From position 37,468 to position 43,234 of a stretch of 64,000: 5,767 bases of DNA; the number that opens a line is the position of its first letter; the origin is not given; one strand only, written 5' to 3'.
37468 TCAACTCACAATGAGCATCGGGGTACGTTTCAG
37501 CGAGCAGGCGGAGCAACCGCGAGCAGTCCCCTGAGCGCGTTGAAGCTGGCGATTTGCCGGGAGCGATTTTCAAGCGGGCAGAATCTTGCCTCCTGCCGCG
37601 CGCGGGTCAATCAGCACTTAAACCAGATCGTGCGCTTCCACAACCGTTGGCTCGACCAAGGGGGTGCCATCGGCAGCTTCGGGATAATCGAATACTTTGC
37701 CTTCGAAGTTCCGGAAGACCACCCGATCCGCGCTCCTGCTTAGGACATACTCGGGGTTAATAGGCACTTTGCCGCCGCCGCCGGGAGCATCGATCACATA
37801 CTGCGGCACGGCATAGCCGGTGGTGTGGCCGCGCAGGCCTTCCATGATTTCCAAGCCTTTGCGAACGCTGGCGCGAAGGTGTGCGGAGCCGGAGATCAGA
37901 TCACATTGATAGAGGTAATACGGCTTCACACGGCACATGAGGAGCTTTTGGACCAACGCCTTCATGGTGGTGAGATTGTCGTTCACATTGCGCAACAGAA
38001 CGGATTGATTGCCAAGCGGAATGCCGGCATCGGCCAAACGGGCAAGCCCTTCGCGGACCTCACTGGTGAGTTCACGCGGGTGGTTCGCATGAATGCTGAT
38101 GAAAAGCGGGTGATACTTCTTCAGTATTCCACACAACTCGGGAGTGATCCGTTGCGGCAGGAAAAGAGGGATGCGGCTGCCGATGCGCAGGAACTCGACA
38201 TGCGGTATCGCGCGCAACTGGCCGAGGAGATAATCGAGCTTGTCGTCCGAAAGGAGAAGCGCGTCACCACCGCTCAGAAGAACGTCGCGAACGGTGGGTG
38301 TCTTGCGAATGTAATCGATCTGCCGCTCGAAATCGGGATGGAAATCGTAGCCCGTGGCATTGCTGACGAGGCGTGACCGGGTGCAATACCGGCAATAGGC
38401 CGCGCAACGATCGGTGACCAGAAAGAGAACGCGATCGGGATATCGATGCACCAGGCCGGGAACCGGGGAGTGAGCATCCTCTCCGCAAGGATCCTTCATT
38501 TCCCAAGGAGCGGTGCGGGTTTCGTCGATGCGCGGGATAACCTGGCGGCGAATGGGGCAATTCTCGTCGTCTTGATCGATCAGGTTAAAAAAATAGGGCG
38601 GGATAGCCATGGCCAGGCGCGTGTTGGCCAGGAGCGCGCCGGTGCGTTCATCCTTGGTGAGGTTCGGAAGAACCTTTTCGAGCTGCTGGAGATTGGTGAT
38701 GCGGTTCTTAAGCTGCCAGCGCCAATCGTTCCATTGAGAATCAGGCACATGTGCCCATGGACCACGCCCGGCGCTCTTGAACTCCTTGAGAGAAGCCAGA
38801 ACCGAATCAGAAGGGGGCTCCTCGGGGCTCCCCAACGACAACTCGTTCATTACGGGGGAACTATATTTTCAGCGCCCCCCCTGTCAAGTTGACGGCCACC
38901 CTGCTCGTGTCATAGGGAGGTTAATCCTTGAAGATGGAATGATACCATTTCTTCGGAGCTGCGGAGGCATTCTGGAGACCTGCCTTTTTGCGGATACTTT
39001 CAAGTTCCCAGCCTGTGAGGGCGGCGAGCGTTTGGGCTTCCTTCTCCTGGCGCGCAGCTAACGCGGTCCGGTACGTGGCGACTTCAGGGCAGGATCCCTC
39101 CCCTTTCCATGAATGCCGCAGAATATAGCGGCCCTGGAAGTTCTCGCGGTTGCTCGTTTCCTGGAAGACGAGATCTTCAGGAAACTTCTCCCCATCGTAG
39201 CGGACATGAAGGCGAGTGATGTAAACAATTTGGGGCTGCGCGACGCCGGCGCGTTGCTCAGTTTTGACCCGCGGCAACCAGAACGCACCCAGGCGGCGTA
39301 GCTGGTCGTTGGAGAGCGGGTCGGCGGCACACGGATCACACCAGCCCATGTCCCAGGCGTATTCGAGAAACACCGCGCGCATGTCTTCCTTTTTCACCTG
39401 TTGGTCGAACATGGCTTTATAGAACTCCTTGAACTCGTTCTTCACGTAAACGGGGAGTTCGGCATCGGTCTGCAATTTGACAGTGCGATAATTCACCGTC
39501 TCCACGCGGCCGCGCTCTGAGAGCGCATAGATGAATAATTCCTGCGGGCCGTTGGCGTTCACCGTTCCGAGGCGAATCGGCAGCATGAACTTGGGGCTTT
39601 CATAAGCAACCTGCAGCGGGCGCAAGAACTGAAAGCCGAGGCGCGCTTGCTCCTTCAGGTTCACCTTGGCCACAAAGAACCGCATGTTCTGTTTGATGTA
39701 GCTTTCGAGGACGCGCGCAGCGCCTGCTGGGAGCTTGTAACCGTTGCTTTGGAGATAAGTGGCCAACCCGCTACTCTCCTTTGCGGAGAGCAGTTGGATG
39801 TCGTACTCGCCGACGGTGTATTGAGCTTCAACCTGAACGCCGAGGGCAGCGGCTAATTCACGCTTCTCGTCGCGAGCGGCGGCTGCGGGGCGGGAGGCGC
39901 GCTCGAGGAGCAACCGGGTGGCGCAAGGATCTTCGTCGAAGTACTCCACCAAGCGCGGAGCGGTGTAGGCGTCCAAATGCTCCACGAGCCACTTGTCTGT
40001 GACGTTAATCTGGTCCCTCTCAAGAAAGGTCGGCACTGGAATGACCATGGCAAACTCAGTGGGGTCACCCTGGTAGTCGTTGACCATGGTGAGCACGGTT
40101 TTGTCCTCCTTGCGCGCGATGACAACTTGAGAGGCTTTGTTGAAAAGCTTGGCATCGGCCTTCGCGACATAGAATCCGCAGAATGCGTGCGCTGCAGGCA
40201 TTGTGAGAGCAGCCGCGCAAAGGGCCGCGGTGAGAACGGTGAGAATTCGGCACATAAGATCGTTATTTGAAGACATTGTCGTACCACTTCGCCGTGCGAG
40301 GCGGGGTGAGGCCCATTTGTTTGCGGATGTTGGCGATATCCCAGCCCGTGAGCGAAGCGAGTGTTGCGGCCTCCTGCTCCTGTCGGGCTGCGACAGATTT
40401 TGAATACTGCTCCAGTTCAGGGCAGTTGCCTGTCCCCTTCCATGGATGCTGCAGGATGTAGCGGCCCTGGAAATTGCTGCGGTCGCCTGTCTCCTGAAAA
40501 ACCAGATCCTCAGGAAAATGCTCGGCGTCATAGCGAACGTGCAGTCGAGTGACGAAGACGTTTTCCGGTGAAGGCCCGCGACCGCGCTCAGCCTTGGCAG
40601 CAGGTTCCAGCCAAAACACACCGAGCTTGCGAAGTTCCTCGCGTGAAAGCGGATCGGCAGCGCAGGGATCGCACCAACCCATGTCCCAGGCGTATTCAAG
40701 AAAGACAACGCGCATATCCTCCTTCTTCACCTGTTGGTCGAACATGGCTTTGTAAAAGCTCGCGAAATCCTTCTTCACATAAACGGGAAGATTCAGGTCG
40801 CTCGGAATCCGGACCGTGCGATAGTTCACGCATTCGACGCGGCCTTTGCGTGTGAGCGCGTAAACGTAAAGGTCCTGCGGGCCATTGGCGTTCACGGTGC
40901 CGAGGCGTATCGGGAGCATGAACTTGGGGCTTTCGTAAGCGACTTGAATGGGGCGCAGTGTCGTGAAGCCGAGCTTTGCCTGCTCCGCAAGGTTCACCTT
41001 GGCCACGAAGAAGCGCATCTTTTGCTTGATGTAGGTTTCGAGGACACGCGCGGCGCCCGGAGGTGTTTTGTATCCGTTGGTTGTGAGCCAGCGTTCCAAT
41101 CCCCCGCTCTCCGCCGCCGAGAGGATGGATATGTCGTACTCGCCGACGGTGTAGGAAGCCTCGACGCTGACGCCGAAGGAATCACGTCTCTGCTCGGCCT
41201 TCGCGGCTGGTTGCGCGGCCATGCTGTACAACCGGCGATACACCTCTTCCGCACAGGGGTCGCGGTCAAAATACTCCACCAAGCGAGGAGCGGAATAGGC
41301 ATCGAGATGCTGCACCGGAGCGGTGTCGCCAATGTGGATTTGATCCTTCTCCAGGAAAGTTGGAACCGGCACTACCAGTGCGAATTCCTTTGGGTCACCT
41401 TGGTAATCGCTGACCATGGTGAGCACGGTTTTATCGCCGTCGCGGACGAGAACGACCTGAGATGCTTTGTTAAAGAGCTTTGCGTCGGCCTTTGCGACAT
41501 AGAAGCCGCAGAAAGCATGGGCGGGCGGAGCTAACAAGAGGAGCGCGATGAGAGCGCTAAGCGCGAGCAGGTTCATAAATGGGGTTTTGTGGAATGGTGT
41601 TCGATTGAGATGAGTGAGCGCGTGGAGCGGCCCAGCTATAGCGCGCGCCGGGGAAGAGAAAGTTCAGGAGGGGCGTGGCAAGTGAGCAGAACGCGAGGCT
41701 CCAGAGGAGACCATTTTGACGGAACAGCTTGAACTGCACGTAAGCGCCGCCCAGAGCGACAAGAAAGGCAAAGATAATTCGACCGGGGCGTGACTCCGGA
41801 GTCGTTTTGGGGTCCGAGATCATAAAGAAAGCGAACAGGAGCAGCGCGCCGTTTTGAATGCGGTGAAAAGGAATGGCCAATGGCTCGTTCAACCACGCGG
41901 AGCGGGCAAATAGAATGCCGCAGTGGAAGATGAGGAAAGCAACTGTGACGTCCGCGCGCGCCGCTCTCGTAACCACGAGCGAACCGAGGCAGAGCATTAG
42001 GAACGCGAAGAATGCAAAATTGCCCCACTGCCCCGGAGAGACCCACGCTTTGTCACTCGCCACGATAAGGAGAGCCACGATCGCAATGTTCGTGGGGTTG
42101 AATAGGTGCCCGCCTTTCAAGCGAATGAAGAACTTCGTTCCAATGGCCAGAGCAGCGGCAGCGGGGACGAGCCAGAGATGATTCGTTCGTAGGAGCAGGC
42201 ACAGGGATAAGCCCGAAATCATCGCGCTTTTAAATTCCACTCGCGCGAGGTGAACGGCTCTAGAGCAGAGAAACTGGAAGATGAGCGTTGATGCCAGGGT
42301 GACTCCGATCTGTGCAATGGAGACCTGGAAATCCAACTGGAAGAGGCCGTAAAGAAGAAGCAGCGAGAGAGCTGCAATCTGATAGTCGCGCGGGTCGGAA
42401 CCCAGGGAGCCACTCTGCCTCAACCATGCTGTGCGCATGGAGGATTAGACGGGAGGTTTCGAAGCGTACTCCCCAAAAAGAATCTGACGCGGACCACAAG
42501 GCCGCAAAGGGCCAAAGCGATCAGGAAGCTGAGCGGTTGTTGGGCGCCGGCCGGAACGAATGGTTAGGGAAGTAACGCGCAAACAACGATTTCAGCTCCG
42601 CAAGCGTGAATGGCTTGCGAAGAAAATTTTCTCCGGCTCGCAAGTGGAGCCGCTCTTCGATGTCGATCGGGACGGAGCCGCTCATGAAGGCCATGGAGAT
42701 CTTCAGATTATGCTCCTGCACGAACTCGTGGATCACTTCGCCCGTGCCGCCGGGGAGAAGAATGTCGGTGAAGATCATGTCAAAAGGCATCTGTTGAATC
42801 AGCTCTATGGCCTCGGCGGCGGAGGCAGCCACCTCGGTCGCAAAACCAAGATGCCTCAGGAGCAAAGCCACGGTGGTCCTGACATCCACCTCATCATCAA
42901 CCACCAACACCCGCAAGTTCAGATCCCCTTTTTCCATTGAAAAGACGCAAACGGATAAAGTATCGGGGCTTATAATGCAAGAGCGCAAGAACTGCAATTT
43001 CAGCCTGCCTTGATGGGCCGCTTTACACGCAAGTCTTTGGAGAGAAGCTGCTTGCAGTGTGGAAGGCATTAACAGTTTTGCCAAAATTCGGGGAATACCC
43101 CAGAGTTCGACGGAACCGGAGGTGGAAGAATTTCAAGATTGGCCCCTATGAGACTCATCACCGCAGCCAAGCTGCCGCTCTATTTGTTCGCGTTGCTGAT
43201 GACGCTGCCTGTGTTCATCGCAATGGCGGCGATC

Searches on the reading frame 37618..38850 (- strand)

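Call 20: search_protein_families(library=pfam, proteins=[window:37618-38850:-], max_evalue=0.001)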
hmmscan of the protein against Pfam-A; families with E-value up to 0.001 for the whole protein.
window:37618-38850:- (410 aa): 2 families
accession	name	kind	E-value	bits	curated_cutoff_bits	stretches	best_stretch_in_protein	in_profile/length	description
PF12544.13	LAM_C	-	1.2e-26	93.7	26.7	1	336-394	1-59/127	Lysine-2,3-aminomutase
PF04055.27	Radical_SAM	-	4.7e-09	37.1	29.5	1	145-292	3-157/166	Radical SAM superfamily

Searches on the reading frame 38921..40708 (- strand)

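Call 20: search_protein_families(library=pfam, proteins=[window:38921-40708:-], max_evalue=0.001)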
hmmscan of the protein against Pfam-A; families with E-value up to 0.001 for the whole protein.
window:38921-40708:- (595 aa): 1 family
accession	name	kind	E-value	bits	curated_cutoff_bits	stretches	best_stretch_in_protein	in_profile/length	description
PF10092.14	DUF2330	-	5.1e-78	262.5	24.7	1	171-515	1-278/279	Uncharacterized protein conserved in bacteria (DUF2330)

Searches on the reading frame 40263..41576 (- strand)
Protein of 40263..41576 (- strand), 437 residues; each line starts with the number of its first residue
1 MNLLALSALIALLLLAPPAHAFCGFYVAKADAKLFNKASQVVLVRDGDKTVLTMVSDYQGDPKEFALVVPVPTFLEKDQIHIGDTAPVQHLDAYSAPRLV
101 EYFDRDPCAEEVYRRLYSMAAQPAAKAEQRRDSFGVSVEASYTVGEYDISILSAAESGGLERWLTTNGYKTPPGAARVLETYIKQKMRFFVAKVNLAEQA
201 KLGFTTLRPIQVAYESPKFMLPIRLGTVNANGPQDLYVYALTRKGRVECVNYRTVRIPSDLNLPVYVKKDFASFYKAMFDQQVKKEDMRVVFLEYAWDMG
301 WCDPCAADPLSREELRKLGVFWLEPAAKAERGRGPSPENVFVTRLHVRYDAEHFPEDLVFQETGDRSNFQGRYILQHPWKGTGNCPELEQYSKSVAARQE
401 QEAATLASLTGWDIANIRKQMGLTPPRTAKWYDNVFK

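Call 20: search_protein_families(library=pfam, proteins=[window:40263-41576:-], max_evalue=0.001)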
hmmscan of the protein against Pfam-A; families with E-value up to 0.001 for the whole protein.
window:40263-41576:- (437 aa): 1 family
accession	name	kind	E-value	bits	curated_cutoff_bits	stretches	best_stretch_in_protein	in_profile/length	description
PF10092.14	DUF2330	-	1.8e-82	277.1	24.7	1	17-360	1-278/279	Uncharacterized protein conserved in bacteria (DUF2330)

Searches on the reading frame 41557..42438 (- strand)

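Call 20: search_protein_families(library=pfam, proteins=[window:41557-42438:-], max_evalue=0.001)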
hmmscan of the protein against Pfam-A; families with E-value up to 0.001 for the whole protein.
window:41557-42438:- (293 aa): 1 family
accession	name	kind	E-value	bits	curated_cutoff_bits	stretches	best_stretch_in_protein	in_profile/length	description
PF03116.20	NQR2_RnfD_RnfE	-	1.8e-14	54.2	27.7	1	146-262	177-290/296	NQR2, RnfD, RnfE family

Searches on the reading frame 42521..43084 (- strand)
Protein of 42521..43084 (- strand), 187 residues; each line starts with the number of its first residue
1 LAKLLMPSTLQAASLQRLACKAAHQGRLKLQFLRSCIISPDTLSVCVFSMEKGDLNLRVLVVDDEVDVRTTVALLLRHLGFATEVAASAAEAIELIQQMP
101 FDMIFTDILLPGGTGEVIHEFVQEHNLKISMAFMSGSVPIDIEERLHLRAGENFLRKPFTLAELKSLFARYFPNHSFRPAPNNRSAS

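Call 20: search_protein_families(library=pfam, proteins=[window:42521-43084:-], max_evalue=0.001)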
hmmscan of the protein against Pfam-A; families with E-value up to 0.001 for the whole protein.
window:42521-43084:- (187 aa): 1 family
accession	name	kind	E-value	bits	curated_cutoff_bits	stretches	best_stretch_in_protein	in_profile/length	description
PF00072.30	Response_reg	-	5.1e-16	59.3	30.2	1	59-166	1-108/111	Response regulator receiver domain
